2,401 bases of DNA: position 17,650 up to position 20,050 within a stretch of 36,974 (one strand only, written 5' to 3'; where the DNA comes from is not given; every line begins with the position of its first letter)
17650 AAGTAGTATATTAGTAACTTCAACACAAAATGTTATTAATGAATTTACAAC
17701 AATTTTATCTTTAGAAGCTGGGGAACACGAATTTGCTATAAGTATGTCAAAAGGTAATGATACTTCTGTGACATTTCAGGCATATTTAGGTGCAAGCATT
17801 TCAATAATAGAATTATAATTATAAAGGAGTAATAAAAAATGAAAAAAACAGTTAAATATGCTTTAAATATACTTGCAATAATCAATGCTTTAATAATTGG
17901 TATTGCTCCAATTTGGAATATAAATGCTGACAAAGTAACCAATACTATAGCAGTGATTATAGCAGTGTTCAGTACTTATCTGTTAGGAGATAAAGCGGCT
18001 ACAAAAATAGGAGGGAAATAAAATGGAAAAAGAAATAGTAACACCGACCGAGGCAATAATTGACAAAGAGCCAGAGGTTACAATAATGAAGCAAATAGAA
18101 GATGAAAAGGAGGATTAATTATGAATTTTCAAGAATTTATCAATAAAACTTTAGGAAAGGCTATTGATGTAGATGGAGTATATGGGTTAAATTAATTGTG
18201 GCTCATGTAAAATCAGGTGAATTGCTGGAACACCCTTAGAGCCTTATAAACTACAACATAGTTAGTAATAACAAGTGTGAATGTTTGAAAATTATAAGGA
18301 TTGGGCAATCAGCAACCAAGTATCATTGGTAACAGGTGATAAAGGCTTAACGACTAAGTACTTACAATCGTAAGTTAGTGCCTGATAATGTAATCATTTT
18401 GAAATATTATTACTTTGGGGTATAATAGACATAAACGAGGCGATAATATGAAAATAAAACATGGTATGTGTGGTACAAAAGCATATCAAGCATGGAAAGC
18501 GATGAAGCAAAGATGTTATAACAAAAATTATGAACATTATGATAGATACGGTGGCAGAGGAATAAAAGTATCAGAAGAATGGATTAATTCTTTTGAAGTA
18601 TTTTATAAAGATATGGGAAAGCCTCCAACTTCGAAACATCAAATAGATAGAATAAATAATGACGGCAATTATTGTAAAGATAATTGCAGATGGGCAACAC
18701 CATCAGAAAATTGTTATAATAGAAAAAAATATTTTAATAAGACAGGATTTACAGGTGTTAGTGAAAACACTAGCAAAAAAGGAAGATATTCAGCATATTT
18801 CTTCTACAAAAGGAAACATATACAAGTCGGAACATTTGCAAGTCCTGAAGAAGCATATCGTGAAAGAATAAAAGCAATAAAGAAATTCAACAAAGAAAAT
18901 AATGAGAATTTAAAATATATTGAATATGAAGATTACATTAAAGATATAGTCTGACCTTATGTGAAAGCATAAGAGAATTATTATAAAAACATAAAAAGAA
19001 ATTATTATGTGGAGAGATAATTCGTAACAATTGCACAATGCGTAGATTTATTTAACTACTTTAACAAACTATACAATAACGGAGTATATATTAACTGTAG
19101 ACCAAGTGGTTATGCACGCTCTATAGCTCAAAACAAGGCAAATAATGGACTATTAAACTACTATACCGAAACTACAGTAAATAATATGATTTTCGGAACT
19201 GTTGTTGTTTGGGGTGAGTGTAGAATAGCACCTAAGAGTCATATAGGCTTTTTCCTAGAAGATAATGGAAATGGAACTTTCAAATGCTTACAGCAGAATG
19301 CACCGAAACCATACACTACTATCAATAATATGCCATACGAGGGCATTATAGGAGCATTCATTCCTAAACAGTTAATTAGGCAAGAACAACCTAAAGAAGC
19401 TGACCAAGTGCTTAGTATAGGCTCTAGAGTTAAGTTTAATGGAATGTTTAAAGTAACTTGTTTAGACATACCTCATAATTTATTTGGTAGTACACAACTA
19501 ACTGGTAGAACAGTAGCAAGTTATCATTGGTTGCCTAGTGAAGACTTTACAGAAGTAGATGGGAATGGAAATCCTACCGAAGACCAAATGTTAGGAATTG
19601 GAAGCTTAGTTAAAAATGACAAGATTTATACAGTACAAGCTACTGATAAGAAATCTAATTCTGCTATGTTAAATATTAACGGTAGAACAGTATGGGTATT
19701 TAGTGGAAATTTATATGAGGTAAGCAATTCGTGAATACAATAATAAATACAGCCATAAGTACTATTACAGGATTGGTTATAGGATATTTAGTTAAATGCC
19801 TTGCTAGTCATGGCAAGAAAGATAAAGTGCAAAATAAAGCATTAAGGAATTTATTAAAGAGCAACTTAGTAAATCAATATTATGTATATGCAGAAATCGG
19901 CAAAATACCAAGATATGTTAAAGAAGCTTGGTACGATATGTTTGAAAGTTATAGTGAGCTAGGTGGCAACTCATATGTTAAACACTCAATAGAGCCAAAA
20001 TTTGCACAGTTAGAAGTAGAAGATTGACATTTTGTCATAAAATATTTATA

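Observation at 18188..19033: Endolysin gene interrupted by a second group I intron carrying an HNH-AP2 endonuclease, inserted at the CHAP catalytic cysteine motif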

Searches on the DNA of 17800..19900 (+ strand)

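Call 5: search_rna_families(source=window, start=18100, end=19100, threshold=evalue, max_evalue=10, show_alignments=3)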
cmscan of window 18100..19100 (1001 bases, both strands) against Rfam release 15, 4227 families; matches with E-value up to 10: 7.
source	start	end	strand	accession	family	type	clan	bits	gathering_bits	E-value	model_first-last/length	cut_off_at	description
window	18210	18386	+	RF00028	Intron_gpI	Intron;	-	31.2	50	6.5e-06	47-158/253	no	Group I catalytic intron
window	18933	18995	+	RF01600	snoR25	Gene; snRNA; snoRNA; CD-box;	-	24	50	0.48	1-70/70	no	small nucleolar RNA snoR25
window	18901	18971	+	RF00028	Intron_gpI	Intron;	-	20.7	50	0.0095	159-251/253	no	Group I catalytic intron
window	18461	18549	+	RF01392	isrI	Gene; sRNA;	-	18.6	45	3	1-98/98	no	isrI Hfq binding RNA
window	18380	18442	+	RF00137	SNORD83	Gene; snRNA; snoRNA; CD-box;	-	16.3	35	6.4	1-78/78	no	Small nucleolar RNA SNORD83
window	18270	18322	+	RF01196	snoZ30a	Gene; snRNA; snoRNA; CD-box;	-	14.5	80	4.5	1-92/92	no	Small nucleolar RNA Z30a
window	18222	18334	-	RF01295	SCARNA7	Gene; snRNA; snoRNA; scaRNA;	-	12.2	65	1.4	1-330/330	no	Small Cajal body-specific RNA 7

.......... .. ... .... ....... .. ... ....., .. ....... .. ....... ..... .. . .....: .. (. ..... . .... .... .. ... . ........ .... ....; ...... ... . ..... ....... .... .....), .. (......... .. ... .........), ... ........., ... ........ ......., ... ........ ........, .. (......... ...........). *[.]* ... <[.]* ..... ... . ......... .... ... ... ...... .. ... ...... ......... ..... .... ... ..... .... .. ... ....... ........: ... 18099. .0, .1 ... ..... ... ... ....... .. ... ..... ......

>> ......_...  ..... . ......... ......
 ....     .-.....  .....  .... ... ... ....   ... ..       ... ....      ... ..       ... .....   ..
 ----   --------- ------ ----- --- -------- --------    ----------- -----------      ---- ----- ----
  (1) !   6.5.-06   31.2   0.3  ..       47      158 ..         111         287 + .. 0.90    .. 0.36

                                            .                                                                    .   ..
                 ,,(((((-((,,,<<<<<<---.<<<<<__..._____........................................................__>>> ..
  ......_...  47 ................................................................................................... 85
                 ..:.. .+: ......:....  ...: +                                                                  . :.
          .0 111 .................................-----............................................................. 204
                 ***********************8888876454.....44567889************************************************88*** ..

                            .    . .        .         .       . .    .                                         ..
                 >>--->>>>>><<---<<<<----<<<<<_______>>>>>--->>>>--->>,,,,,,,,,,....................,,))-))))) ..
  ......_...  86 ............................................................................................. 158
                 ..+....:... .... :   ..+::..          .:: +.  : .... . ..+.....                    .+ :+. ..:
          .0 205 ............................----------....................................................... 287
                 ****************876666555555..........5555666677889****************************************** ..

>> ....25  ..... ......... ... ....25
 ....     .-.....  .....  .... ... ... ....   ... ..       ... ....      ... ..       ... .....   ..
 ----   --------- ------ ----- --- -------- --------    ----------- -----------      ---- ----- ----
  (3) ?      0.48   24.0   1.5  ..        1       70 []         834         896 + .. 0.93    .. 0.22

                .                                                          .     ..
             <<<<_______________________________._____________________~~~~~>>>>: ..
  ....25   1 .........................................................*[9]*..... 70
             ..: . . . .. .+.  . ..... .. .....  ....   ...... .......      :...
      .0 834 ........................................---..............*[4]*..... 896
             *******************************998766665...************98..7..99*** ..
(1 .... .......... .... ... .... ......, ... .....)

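Call 7: search_dna_similar(query=window:17800-19900:+, collection=phages, mode=near, max_rows=30)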
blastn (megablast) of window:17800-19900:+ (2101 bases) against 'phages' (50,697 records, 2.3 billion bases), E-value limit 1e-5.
Records with a match: 2; places in all: 2; records where one place covers at least 80% of the query: 0.
Best place of each record, by identity: 80-90% 1; 60-80% 1.
By first word of the organism name: Staphylococcus 2.
By host as written in the record: Staphylococcus gallinarum 1; Staphylococcus aureus 1.
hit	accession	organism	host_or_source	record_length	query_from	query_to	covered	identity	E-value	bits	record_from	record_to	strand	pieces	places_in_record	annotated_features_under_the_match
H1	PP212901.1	Staphylococcus phage PT1-4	Staphylococcus gallinarum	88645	406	558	7%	82.1%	1e-26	128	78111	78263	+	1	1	hypothetical protein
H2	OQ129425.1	Staphylococcus phage vB_SauM_JDYN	Staphylococcus aureus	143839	780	899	6%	78.6%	5e-10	73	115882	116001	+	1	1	hypothetical protein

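Call 10: get_annotated_region(hit=H1, flank=3000)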
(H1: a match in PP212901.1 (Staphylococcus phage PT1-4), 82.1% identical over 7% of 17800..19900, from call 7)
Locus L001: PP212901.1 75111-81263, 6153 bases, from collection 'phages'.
description: Staphylococcus phage PT1-4, complete genome.
organism: Staphylococcus phage PT1-4 (NCBI taxid 3117431)
taxonomy: Viruses; Duplodnaviria; Heunggongvirae; Uroviricota; Caudoviricetes; Sextaecvirus
host: Staphylococcus gallinarum; source: sewage; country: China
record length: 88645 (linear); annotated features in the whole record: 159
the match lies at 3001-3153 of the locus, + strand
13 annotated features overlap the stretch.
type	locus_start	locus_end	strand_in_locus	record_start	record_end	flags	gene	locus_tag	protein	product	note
CDS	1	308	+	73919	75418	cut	-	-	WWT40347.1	hypothetical protein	rasttk_feature_creation_tool=/opt/patric-common/ runtime/bin/phanotate version Unknown; ...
CDS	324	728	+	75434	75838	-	-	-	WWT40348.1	hypothetical protein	rasttk_feature_creation_tool=/opt/patric-common/ runtime/bin/phanotate version Unknown; ...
CDS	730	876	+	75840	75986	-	-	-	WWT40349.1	hypothetical protein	rasttk_feature_creation_tool=/opt/patric-common/ runtime/bin/phanotate version Unknown; ...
CDS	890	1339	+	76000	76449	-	-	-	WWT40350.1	hypothetical protein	rasttk_feature_creation_tool=/opt/patric-common/ runtime/bin/phanotate version Unknown; ...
CDS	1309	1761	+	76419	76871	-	-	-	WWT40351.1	hypothetical protein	rasttk_feature_creation_tool=/opt/patric-common/ runtime/bin/phanotate version Unknown; ...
CDS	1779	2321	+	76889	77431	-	-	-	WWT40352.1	hypothetical protein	rasttk_feature_creation_tool=/opt/patric-common/ runtime/bin/phanotate version Unknown; ...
CDS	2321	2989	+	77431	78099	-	-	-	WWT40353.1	lysin N-acetylmuramoyl-L-alanine amidase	rasttk_feature_creation_tool=/opt/patric-common/ runtime/bin/phanotate version Unknown; ...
CDS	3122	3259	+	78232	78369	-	-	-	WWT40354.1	hypothetical protein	rasttk_feature_creation_tool=/opt/patric-common/ runtime/bin/phanotate version Unknown; ...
CDS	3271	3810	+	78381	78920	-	-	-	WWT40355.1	HNH homing endonuclease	rasttk_feature_creation_tool=/opt/patric-common/ runtime/bin/phanotate version Unknown; ...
CDS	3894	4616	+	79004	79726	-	-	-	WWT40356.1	lysin N-acetylmuramoyl-L-alanine amidase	rasttk_feature_creation_tool=/opt/patric-common/ runtime/bin/phanotate version Unknown; ...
CDS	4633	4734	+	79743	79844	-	-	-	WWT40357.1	hypothetical protein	rasttk_feature_creation_tool=/opt/patric-common/ runtime/bin/phanotate version Unknown; ...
CDS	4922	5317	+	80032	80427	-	-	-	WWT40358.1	hypothetical protein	rasttk_feature_creation_tool=/opt/patric-common/ runtime/bin/phanotate version Unknown; ...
CDS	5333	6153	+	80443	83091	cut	-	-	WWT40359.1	hypothetical protein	rasttk_feature_creation_tool=/opt/patric-common/ runtime/bin/phanotate version Unknown; ...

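Call 11: get_annotated_region(hit=H2, flank=3000)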
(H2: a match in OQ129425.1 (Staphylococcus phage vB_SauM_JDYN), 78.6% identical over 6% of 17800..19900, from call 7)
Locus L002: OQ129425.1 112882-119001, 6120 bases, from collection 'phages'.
description: Staphylococcus phage vB_SauM_JDYN, complete genome.
organism: Staphylococcus phage vB_SauM_JDYN (NCBI taxid 3038180)
taxonomy: Viruses; Duplodnaviria; Heunggongvirae; Uroviricota; Caudoviricetes; Herelleviridae; Twortvirinae
host: Staphylococcus aureus; source: sewage; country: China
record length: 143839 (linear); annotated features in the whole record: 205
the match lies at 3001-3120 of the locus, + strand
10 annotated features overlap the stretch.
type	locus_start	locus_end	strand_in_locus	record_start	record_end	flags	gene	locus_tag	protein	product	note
CDS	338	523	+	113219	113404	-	-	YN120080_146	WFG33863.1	hypothetical protein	ORF233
CDS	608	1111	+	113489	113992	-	-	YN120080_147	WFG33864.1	putative holin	-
CDS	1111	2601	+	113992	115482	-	-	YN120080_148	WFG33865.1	N-acetylmuramoyl-L-alanine amidase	-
CDS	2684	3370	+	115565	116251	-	-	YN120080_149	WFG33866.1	hypothetical protein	ORF058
CDS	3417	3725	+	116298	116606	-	-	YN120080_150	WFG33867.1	hypothetical protein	hypothetical protein GH15_070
CDS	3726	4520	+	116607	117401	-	-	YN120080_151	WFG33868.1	putative membrane protein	-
CDS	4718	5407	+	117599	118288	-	-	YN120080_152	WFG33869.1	hypothetical protein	ORF054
CDS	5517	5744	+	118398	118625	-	-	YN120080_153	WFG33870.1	hypothetical protein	-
CDS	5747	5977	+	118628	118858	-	-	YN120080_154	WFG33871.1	hypothetical protein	ORF187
CDS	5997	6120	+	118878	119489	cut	-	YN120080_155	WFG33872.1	hypothetical protein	ORF057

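Call 25: search_rna_families(source=L001, start=2900, end=4000, threshold=evalue, max_evalue=1, show_alignments=2)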
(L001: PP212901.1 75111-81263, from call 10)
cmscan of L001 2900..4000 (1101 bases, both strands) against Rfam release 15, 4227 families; matches with E-value up to 1: 1.
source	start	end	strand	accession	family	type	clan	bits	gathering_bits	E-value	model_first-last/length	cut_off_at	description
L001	2977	3249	+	RF00028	Intron_gpI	Intron;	-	85.9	50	3e-22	1-253/253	no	Group I catalytic intron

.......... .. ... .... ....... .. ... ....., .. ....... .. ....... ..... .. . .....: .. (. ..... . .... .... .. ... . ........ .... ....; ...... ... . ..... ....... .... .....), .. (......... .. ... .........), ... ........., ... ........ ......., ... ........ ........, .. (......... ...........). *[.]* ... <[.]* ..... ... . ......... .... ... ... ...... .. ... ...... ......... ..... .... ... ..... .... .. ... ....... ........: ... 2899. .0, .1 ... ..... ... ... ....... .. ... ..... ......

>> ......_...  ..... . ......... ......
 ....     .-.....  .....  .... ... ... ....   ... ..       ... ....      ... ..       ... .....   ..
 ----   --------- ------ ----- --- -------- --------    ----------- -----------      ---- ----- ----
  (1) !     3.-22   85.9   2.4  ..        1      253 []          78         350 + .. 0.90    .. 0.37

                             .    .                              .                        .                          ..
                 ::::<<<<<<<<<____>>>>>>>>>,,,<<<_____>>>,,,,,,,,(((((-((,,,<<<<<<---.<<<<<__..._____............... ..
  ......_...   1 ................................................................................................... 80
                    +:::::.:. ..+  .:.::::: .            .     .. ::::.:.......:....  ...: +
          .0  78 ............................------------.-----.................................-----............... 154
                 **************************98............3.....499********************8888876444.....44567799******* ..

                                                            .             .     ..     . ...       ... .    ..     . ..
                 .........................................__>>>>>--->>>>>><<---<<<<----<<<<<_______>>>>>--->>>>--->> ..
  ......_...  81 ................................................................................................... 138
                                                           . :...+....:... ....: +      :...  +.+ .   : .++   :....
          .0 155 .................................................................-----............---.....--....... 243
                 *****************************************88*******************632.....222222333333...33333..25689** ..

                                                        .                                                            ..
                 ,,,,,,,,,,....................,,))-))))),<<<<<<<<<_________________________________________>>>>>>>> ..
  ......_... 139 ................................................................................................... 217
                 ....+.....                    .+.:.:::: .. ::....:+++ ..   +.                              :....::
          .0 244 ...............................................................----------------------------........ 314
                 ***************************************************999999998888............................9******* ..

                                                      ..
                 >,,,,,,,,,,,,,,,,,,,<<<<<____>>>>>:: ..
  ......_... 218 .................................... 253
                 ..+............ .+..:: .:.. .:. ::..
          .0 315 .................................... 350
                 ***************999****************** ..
